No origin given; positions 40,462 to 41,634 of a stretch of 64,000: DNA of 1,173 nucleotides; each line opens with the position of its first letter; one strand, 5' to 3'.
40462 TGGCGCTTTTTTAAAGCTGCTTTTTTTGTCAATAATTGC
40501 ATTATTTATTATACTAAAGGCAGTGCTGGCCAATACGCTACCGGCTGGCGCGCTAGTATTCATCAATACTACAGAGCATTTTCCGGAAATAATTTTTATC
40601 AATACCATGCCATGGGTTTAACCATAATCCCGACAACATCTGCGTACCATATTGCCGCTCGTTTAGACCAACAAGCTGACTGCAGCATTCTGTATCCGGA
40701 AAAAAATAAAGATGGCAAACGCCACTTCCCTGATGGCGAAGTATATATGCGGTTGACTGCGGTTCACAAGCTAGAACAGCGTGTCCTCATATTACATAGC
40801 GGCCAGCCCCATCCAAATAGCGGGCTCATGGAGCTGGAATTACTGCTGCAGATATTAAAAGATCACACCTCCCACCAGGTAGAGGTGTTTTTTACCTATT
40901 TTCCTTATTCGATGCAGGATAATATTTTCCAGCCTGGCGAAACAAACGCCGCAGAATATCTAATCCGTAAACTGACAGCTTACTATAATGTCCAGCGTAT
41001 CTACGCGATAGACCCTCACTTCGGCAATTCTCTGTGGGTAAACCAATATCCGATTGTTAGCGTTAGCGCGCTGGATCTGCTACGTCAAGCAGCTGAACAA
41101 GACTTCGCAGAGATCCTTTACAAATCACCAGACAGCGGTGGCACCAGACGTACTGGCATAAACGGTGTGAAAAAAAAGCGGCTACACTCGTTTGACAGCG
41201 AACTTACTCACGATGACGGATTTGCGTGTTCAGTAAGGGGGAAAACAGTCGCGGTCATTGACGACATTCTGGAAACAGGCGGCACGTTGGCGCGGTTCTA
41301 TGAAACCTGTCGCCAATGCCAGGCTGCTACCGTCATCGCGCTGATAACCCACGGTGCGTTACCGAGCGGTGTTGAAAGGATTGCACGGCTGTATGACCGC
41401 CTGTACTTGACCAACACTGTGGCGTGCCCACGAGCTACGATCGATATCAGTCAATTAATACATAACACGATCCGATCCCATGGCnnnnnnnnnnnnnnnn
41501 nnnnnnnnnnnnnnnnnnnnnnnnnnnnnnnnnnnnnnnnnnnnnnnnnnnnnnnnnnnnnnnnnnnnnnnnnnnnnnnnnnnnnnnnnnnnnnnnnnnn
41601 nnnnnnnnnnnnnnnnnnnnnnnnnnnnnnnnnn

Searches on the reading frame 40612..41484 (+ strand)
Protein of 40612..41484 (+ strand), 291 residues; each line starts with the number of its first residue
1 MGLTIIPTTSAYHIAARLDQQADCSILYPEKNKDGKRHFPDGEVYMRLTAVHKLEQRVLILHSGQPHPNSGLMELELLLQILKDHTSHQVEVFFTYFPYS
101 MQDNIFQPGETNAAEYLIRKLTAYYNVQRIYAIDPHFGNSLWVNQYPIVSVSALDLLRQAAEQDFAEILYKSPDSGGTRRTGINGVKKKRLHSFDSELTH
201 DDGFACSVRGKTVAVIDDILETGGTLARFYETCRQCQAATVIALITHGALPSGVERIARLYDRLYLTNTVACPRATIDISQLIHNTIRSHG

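Call 3: search_protein_families(library=pfam, proteins=[window:40612-41484:+], max_evalue=0.01)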
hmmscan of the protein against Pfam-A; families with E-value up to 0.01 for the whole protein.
seq(291 aa): 3 families
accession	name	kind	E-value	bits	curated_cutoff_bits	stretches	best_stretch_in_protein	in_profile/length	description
PF13793.12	Pribosyltran_N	-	1.4e-10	41.5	25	1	36-122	29-114/117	N-terminal domain of ribose phosphate pyrophosphokinase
PF00156.33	Pribosyltran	-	3.7e-05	23.5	26.3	1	207-247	84-124/158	Phosphoribosyl transferase domain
PF14572.12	Pribosyl_synth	-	0.0025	18.2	27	1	207-288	80-171/184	Phosphoribosyl synthetase-associated domain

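Call 4: search_protein_families(library=ncbifam, proteins=[window:40612-41484:+], max_evalue=0.01)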
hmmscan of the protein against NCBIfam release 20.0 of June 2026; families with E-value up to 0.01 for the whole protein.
seq(291 aa): 19 families
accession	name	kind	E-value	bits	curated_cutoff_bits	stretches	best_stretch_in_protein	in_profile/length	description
NF002095.0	PRK00934.1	equivalog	1.2e-34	119.8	296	1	4-288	2-285/287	ribose-phosphate diphosphokinase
TIGR01251.1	ribP_PPkin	subfamily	1.4e-31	109.5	113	1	27-288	20-296/309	ribose-phosphate diphosphokinase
NF005537.0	PRK07199.1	subfamily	4.2e-23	81.9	322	1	14-289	14-292/301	ribose-phosphate diphosphokinase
NF002320.0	PRK01259.1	subfamily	6.8e-21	75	297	1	32-281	31-287/316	ribose-phosphate diphosphokinase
NF002844.0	PRK03092.1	equivalog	4.2e-17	62.4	438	1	35-274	39-289/326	ribose-phosphate diphosphokinase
NF003428.0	PRK04923.1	equivalog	2e-16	60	536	1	37-273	36-282/319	ribose-phosphate diphosphokinase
NF002758.0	PRK02812.1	equivalog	4.1e-15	55.8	518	1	37-274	51-296/330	ribose-phosphate pyrophosphokinase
NF002686.0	PRK02458.1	equivalog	1e-14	54.8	506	1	32-256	34-264/323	ribose-phosphate diphosphokinase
NF002618.0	PRK02269.1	equivalog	2e-13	50.6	460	1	33-257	31-265/321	ribose-phosphate diphosphokinase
NF001815.0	PRK00553.1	equivalog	2.7e-13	49.7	484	1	35-261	37-270/332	ribose-phosphate pyrophosphokinase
NF005299.0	PRK06827.1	subfamily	2.3e-08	33.2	327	1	207-269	262-324/383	phosphoribosylpyrophosphate synthetase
NF006605.0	PRK09162.1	equivalog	3.5e-05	23.3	181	1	205-243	93-131/183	hypoxanthine-guanine phosphoribosyltransferase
NF005592.0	PRK07322.1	subfamily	0.00051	19.5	143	1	198-248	108-160/180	adenine phosphoribosyltransferase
NF002636.0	PRK02304.1-5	equivalog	0.00084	18.9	125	1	209-242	116-149/176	adenine phosphoribosyltransferase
NF002620.0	PRK02277.1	subfamily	0.0056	16.4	115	0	207-244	138-175/201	orotate phosphoribosyltransferase-like protein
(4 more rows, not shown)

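Call 15: find_homologous_proteins(query=window:40612-41484:+)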
Query seq(291 aa) (291 aa): 330 proteins with E <= 0.001 among 987 candidates; the best 120 are listed.
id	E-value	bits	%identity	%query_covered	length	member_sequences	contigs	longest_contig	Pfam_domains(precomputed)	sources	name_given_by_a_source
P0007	2.2e-194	662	100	100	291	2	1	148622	PF13793.13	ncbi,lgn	-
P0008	1.1e-104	368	55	98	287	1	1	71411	PF00156.34,PF13793.13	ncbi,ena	-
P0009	1.9e-104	367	55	99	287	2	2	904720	PF00156.34,PF13793.13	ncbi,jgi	ncbi:MAG: ribose-phosphate diphosphokinase [Patescibacteria group bacterium]|jgi:ribose-phosphate py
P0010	2.1e-102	360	54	99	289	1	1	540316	PF13793.13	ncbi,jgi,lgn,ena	ncbi:MAG: ribose-phosphate pyrophosphokinase-like domain-containing protein [Patescibacteria group b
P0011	3.1e-100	353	53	99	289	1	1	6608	PF00156.34,PF13793.13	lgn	-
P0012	4.6e-99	349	53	99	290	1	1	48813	PF13793.13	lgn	-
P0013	1.1e-98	348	50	98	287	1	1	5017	PF00156.34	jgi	-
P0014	3.1e-97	343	53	99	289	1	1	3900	PF00156.34,PF13793.13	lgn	-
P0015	5.4e-97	342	52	99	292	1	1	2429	PF00156.34,PF13793.13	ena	-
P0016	1.4e-96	341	52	98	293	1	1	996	PF00156.34,PF13793.13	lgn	-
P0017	1.8e-96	341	52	97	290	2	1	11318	PF00156.34,PF13793.13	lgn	-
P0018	1.9e-96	341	44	100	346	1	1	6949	PF00156.34,PF14572.13,PF13793.13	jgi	-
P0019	2.9e-96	340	52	97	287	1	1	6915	PF00156.34,PF13793.13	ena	-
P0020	8.5e-96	338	52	99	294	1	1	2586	PF13793.13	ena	-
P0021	2.6e-95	337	51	99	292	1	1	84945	PF13793.13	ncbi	ncbi:ribose-phosphate diphosphokinase [Patescibacteria group bacterium]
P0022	4.2e-95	336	53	100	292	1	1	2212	PF00156.34,PF13793.13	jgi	-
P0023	5.0e-95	336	51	98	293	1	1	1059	PF00156.34,PF13793.13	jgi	jgi:ribose-phosphate pyrophosphokinase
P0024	4.2e-94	333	52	98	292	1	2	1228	PF00156.34,PF14572.13,PF13793.13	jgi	-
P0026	9.8e-94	332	51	99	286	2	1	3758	PF00156.34,PF13793.13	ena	-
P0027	1.2e-93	331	52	100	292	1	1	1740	PF00156.34,PF13793.13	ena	-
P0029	4.0e-93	330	52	100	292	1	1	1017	PF00156.34,PF13793.13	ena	-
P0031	1.8e-92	328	50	99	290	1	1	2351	PF00156.34,PF13793.13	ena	-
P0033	5.1e-92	326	53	99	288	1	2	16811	PF00156.34,PF14572.13,PF13793.13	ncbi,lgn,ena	-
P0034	6.3e-92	326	53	97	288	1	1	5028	PF00156.34,PF14572.13,PF13793.13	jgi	-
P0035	9.7e-92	325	57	90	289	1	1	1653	PF00156.34,PF13793.13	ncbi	-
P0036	1.2e-91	325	50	99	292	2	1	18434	PF00156.34,PF13793.13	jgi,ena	-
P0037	1.3e-91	325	51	99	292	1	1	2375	PF00156.34,PF13793.13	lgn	-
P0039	2.6e-91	324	52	99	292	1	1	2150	PF00156.34,PF13793.13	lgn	-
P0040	3.0e-91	324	53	99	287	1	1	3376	PF00156.34,PF14572.13,PF13793.13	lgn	-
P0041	3.6e-91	323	54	99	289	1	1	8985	PF24390.2,PF00156.34,PF14572.13,PF13793.13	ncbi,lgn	-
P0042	3.8e-91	323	50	98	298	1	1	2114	PF00156.34,PF13793.13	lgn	-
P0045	2.1e-90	321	53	99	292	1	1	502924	PF00156.34,PF14572.13,PF13793.13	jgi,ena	-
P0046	2.3e-90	321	51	100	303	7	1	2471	PF00156.34,PF13793.13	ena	-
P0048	2.8e-90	320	53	96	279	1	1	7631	PF00156.34,PF14572.13,PF13793.13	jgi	-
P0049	3.0e-90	320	49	99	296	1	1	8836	PF00156.34,PF13793.13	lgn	-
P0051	4.7e-90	320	52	99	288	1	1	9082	PF00156.34,PF13793.13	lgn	-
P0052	5.2e-90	319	53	98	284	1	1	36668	PF00156.34,PF13793.13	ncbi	-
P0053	6.0e-90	319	52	97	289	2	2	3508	PF00156.34,PF14572.13,PF13793.13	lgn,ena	-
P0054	1.8e-89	318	49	99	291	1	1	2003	PF00156.34,PF13793.13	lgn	-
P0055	3.1e-89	317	50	98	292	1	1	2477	PF00156.34,PF13793.13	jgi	jgi:ribose-phosphate pyrophosphokinase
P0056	3.4e-89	317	50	98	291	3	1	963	PF00156.34,PF14572.13,PF13793.13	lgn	-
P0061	9.2e-89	315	52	97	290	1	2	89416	PF00156.34,PF13793.13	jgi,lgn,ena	-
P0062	1.3e-88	315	52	99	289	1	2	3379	PF00156.34,PF14572.13,PF13793.13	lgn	-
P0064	1.3e-88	315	52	100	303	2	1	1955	PF24390.2,PF00156.34,PF14572.13,PF13793.13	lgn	-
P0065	3.0e-88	314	51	98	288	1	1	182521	PF00156.34,PF13793.13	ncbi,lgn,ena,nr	ncbi:ribose-phosphate diphosphokinase [Patescibacteria group bacterium]|nr:ribose-phosphate diphosph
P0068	5.7e-88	313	51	98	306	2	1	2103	PF00156.34,PF14572.13,PF13793.13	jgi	-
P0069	5.8e-88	313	49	99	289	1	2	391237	PF00156.34,PF13793.13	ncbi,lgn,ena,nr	ncbi:ribose-phosphate pyrophosphokinase [Candidatus Parcubacteria bacterium]|nr:ribose-phosphate pyr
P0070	6.0e-88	313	47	99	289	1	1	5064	PF00156.34,PF13793.13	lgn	-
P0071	6.5e-88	313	49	98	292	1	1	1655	PF00156.34,PF14572.13,PF13793.13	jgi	-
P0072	6.6e-88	313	51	99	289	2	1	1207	PF00156.34,PF13793.13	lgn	-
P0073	7.1e-88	312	52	98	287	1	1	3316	PF00156.34,PF14572.13,PF13793.13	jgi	-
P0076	8.0e-88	312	53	97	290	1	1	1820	PF00156.34,PF14572.13,PF13793.13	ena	-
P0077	8.4e-88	312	51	99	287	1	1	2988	PF00156.34,PF14572.13,PF13793.13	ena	-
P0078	1.1e-87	312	52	98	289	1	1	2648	PF00156.34,PF13793.13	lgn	-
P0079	1.1e-87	312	57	88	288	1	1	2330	PF00156.34,PF13793.13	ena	-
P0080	1.2e-87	312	52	99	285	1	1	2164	PF00156.34,PF14572.13,PF13793.13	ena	-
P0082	1.5e-87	311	52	97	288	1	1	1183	PF00156.34,PF14572.13,PF13793.13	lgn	-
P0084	2.9e-87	310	50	98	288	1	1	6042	PF00156.34,PF13793.13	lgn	-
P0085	3.1e-87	310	54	97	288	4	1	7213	PF00156.34,PF13793.13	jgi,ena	-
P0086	3.2e-87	310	50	99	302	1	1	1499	PF00156.34,PF14572.13,PF13793.13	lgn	-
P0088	3.5e-87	310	50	98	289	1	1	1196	PF00156.34,PF14572.13,PF13793.13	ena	-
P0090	3.6e-87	310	51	99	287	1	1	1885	PF00156.34,PF14572.13,PF13793.13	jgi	-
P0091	3.9e-87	310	51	99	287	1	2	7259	PF00156.34,PF14572.13,PF13793.13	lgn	-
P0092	3.9e-87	310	49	99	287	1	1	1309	PF00156.34,PF13793.13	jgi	-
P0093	4.0e-87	310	52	96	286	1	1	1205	PF00156.34,PF13793.13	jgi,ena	-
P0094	4.3e-87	310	50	100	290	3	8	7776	PF00156.34,PF14572.13,PF13793.13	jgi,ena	-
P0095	5.1e-87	310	49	98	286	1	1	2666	PF00156.34,PF14572.13,PF13793.13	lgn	-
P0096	5.1e-87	310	50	99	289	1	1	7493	PF00156.34,PF14572.13,PF13793.13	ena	-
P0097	5.9e-87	309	51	99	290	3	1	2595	PF00156.34,PF14572.13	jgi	-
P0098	7.1e-87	309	51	98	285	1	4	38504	PF00156.34,PF13793.13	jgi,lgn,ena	-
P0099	8.1e-87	309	52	97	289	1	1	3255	PF00156.34,PF14572.13,PF13793.13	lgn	-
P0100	9.3e-87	309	50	98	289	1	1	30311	PF00156.34,PF13793.13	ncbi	ncbi:ribose-phosphate diphosphokinase [[Eubacterium] cellulosolvens]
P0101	1.1e-86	309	52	97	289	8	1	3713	PF14681.13,PF00156.34,PF14572.13,PF13793.13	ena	-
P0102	1.3e-86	308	51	99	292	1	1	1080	PF00156.34,PF14572.13,PF13793.13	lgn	-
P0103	1.4e-86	308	51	98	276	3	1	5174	PF00156.34,PF14572.13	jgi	-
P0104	1.8e-86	308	50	99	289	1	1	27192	PF00156.34,PF13793.13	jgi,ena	-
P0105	2.0e-86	308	49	98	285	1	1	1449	PF00156.34,PF13793.13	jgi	-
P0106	2.1e-86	308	49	99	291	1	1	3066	PF00156.34,PF13793.13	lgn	-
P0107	2.2e-86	308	50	99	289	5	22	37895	PF00156.34,PF14572.13,PF13793.13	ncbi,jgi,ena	-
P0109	2.5e-86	307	52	99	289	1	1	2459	PF00156.34,PF14572.13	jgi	jgi:ribose-phosphate pyrophosphokinase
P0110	2.6e-86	307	51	99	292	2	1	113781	PF00156.34,PF14572.13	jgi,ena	-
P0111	3.0e-86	307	51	99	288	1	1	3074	PF00156.34,PF14572.13,PF13793.13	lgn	-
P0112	3.0e-86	307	50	99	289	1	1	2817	PF00156.34,PF13793.13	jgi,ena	-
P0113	3.0e-86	307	51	97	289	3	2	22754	PF00156.34,PF14572.13,PF13793.13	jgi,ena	-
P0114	3.5e-86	307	52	98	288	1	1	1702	PF00156.34,PF14572.13,PF13793.13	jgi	-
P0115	3.8e-86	307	52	99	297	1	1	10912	PF00156.34,PF14572.13,PF13793.13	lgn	-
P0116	3.8e-86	307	50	98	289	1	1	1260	PF00156.34,PF13793.13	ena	-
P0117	3.8e-86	307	51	97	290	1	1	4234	PF00156.34,PF14572.13,PF13793.13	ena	-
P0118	4.1e-86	307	51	97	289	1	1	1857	PF00156.34,PF13793.13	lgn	-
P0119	4.2e-86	307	50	99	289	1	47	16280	PF00156.34,PF13793.13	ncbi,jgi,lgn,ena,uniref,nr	ncbi:MAG: hypothetical protein AUK06_01440 [Parcubacteria group bacterium CG2_30_36_18]|uniref:ribos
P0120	4.5e-86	307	50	99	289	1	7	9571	PF00156.34,PF13793.13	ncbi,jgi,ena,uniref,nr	ncbi:MAG: hypothetical protein COZ30_00315 [Candidatus Nealsonbacteria bacterium CG_4_10_14_3_um_fil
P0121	5.6e-86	306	51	99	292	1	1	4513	PF00156.34,PF14572.13,PF13793.13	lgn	-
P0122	5.9e-86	306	49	98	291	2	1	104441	PF00156.34,PF13793.13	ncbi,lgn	-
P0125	6.6e-86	306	50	100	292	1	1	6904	PF00156.34,PF14572.13,PF13793.13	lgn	-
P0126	6.9e-86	306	51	96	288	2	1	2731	PF00156.34,PF13793.13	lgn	-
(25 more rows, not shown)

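Call 18: find_related_loci(query=A1, collection=genome_contigs, flank=5000)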
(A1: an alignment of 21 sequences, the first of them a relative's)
Query A1 (291 aa) in genome_contigs; peptide patterns used: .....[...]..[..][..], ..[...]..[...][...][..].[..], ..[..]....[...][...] (x = any residue, [..] = any of these).
600 stretches matched a pattern (row limit reached: there are more); 503 encode a relative of the query (tblastn E <= 1e-3); the best 80 are kept; 80 distinct loci.
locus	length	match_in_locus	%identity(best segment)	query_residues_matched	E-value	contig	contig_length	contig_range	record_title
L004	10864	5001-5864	54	3-291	8e-110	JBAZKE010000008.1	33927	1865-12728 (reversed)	MAG: Patescibacteria group bacterium isolate SO_2017_LW4_136 scaffold_2859_c1_LW137-91_2017, whole genome shotgun sequen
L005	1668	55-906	54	5-290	1e-107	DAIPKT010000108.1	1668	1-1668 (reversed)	MAG TPA_asm: bacterium isolate CTOTU21511 NODE_19508_length_1668_cov_9.767514, whole genome shotgun sequence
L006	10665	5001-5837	53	5-288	2e-97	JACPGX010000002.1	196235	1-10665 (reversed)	MAG: Candidatus Nealsonbacteria bacterium isolate NC_groundwater_399_Ag_B-0.1um_41_48 GD18-4_B1_scaffold_213888, whole g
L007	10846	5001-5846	55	1-282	2e-111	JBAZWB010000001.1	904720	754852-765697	MAG: Patescibacteria group bacterium isolate SO_2017_GW1_267 NODE_26_length_904720_cov_3.416747_OW334_2017, whole genome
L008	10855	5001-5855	45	5-289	5e-89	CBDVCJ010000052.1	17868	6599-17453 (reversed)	MAG TPA_asm: uncultured Thermoplasmata archaeon isolate SRR22302367_concoct_193 genome assembly, contig: ERZ26661968.141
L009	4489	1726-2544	51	3-288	6e-89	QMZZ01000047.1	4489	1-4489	MAG: Candidatus Aenigmatarchaeota archaeon isolate B14_G16 B14_Guay16_scaffold_22594, whole genome shotgun sequence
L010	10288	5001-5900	44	1-283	9e-88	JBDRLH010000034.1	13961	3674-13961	MAG: Parcubacteria group bacterium isolate MEGAHIT-group-1.765 k141_4671859, whole genome shotgun sequence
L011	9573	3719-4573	47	5-290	1e-86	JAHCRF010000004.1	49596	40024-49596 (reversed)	MAG: Patescibacteria group bacterium isolate CR_Bin_039 NODE_4_length_49596_cov_18.462388, whole genome shotgun sequence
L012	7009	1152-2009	47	3-287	7e-85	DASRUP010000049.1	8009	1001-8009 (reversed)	MAG TPA_asm: Candidatus Paceibacterota bacterium isolate SMAG_U8136 k141_645492, whole genome shotgun sequence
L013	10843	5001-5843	48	5-283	4e-85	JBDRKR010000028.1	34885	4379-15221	MAG: Candidatus Nealsonbacteria bacterium isolate MEGAHIT-group-1.73 k141_13239057, whole genome shotgun sequence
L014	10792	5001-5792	50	22-287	4e-85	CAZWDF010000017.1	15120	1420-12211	MAG TPA_asm: uncultured Candidatus Saccharibacteria bacterium isolate binchicken_co283_202 genome assembly, contig: NODE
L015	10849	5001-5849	46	3-283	1e-84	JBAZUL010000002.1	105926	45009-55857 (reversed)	MAG: Patescibacteria group bacterium isolate SO_2017_GW1_227 NODE_1281_length_105926_cov_3.623257_OW334_2017, whole geno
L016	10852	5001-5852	45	3-287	2e-83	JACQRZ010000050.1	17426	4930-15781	MAG: Candidatus Uhrbacteria bacterium isolate NC_groundwater_1372_Ag_S-0.2um_44_36 S_p2_S4_coassembly_k141_3307254, whol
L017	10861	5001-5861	48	1-287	8e-83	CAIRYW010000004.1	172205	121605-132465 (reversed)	uncultured bacterium isolate AlinenLipids_bin-2449 genome assembly, contig: bin-2449:04/29, whole genome shotgun sequenc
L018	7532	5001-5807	47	9-289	1e-82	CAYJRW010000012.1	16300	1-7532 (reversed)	MAG TPA_asm: uncultured Candidatus Saccharibacteria bacterium isolate ERP125453_co1_241 genome assembly, contig: NODE_36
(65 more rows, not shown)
